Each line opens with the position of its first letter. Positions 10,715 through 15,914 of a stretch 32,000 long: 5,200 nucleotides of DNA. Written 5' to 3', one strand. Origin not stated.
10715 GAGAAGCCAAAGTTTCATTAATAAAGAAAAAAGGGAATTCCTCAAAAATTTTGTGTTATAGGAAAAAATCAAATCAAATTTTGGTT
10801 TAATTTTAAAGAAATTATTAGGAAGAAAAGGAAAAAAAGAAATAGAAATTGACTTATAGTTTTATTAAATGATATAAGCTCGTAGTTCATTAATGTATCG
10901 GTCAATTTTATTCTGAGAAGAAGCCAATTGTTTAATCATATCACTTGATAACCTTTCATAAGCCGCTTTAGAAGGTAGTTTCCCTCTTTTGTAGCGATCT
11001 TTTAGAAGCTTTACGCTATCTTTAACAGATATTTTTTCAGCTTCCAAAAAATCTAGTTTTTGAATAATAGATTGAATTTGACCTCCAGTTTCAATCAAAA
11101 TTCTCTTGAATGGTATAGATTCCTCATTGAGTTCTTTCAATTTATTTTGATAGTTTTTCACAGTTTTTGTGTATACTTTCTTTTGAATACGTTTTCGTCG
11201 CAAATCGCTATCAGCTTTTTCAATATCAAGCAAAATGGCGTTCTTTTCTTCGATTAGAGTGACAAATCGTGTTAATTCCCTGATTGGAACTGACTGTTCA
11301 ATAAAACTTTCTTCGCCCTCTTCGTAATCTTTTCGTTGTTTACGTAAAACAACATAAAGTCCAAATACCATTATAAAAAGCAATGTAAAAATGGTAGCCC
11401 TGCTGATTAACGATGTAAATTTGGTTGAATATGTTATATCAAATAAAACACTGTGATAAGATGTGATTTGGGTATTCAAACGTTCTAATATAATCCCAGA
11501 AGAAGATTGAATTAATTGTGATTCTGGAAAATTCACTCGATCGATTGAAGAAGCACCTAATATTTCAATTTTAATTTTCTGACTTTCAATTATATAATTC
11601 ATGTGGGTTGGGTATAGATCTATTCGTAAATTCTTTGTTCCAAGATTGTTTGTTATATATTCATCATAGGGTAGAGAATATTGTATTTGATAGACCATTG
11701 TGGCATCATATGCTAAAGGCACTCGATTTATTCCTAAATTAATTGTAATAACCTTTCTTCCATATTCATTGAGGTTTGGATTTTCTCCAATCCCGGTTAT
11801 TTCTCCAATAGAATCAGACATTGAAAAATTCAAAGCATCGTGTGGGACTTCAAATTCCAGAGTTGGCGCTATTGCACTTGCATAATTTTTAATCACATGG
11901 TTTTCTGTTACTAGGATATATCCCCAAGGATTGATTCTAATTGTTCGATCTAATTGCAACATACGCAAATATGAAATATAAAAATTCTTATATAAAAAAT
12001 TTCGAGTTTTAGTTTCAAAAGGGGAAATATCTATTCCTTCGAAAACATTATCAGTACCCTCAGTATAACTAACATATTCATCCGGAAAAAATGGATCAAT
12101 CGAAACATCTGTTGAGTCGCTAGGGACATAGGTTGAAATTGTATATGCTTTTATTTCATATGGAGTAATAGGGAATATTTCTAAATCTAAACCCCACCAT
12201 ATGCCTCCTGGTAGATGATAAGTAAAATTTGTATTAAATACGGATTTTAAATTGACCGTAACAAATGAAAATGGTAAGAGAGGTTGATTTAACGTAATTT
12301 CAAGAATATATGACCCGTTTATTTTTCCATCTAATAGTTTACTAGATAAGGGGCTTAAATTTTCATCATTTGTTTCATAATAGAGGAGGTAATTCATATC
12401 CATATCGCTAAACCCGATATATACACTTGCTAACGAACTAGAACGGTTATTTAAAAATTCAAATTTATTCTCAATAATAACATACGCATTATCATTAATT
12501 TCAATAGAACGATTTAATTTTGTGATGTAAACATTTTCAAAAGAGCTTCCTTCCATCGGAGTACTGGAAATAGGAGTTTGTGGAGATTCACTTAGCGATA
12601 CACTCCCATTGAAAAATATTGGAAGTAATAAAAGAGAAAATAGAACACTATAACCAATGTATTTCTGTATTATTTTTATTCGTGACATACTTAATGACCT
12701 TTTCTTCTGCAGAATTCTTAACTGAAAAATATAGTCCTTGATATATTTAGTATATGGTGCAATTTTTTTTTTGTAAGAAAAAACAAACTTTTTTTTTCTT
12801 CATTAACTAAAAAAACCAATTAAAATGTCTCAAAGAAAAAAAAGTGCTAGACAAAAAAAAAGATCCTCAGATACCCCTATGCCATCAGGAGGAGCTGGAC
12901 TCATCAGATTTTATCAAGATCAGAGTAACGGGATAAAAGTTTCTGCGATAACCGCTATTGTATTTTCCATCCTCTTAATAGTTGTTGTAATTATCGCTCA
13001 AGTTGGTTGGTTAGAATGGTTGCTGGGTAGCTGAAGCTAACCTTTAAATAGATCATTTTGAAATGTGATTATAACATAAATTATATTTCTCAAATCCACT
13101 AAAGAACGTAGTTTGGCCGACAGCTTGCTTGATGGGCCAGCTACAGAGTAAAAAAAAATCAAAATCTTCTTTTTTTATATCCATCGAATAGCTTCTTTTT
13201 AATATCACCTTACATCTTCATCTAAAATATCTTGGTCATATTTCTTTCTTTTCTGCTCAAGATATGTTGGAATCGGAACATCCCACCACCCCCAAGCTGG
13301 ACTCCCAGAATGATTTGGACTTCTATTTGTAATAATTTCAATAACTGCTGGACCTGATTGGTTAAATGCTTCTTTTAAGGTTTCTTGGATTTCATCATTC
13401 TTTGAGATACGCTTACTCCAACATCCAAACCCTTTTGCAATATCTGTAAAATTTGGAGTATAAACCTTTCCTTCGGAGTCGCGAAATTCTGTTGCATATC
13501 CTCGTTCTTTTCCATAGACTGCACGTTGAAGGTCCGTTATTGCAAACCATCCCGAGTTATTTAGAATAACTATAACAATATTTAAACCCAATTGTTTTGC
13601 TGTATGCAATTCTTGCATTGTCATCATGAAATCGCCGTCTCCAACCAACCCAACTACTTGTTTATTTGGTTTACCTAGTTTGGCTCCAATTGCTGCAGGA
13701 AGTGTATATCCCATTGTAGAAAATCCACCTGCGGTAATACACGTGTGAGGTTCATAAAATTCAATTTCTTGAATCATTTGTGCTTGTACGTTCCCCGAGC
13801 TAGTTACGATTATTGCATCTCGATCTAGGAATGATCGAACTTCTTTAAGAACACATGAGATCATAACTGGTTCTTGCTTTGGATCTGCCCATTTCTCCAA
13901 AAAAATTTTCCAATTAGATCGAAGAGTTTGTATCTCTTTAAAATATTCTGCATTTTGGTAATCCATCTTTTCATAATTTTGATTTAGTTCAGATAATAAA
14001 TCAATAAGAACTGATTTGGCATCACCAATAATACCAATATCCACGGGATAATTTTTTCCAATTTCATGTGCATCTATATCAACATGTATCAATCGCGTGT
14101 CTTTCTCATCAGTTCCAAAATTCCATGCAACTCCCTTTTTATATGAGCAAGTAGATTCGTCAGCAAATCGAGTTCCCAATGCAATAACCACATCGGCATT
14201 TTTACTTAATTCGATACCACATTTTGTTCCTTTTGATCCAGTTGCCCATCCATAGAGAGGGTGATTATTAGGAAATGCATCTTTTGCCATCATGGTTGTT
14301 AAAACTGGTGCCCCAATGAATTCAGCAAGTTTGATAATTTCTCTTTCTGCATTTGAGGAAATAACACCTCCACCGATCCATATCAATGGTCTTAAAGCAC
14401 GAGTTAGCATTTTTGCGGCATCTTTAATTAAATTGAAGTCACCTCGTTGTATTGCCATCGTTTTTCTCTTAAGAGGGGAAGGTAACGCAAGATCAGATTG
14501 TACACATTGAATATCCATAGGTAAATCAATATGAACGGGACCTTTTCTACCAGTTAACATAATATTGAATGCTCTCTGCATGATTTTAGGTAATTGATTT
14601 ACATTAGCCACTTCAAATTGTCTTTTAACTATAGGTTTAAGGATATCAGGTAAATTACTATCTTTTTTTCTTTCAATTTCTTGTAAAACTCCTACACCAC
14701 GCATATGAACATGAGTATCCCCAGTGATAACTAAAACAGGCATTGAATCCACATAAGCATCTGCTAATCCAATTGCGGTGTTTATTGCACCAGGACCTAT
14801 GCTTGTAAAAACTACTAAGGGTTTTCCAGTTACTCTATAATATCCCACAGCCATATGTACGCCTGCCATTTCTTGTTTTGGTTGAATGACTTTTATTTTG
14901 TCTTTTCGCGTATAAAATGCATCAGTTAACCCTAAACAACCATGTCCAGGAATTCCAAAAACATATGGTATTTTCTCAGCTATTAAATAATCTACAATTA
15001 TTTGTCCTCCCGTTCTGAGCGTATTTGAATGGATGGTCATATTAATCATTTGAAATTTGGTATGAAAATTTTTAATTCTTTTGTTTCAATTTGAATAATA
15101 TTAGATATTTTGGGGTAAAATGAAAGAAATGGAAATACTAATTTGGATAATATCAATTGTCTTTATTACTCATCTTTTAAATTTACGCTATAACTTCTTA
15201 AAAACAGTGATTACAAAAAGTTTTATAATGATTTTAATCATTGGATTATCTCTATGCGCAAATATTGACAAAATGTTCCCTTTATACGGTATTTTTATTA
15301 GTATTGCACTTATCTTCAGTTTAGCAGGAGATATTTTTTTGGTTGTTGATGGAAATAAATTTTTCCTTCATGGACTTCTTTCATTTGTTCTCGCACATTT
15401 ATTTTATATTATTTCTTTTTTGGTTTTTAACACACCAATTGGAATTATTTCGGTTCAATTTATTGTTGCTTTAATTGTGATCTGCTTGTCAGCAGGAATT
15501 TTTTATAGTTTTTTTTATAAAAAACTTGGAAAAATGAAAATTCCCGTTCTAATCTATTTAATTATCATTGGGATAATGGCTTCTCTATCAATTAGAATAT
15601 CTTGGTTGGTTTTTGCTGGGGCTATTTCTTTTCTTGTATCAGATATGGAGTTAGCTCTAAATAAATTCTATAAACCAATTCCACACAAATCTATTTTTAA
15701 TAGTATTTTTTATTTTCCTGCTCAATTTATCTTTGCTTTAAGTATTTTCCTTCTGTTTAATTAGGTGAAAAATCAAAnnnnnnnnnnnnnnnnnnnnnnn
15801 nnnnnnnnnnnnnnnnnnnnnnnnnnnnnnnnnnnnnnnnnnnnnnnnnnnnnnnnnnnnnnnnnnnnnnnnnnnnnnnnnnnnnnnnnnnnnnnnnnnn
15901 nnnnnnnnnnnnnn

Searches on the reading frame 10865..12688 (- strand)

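Call 6: search_protein_families(library=pfam, proteins=[window:10865-12688:-], max_evalue=0.001)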
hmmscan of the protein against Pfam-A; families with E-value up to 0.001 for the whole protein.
window:10865-12688:- (607 aa): 0 families

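Call 78: search_protein_families(library=pfam, proteins=[window:10865-12688:-], max_evalue=1)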
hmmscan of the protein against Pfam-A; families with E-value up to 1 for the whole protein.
window:10865-12688:- (607 aa): 2 families
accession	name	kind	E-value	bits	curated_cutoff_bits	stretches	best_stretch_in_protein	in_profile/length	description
PF14067.11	LssY_C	-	0.14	12.2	25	1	508-564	2-56/188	LssY C-terminus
PF03530.19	SK_channel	-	0.32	11.4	31.8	1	384-442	12-70/118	Calcium-activated SK potassium channel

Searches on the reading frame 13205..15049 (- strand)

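Call 6: search_protein_families(library=pfam, proteins=[window:13205-15049:-], max_evalue=0.001)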
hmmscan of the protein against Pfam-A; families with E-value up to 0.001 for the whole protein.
window:13205-15049:- (614 aa): 3 families
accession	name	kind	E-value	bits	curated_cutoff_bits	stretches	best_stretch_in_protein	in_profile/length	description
PF02775.26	TPP_enzyme_C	-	2.5e-43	147.9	21.9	1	419-572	3-151/151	Thiamine pyrophosphate enzyme, C-terminal TPP binding domain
PF00205.28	TPP_enzyme_M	-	2.4e-40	137.9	30.4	1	208-349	1-135/137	Thiamine pyrophosphate enzyme, central domain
PF02776.23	TPP_enzyme_N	-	1.6e-30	105.7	26.8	1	13-126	2-115/119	Thiamine pyrophosphate enzyme, N-terminal TPP binding domain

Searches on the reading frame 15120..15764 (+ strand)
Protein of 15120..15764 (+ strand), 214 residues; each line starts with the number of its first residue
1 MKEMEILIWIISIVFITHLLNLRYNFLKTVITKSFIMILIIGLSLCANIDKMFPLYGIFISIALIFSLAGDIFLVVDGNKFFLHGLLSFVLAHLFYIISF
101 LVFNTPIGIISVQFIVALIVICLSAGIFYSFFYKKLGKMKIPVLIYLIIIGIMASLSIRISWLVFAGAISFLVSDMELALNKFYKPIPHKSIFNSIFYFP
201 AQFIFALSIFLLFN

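Call 6: search_protein_families(library=pfam, proteins=[window:15120-15764:+], max_evalue=0.001)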
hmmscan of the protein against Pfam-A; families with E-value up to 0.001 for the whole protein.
window:15120-15764:+ (214 aa): 1 family
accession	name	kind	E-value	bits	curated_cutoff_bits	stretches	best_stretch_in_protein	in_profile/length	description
PF07947.19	YhhN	-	1.1e-34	120.1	25.6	1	30-209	3-182/182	YhhN family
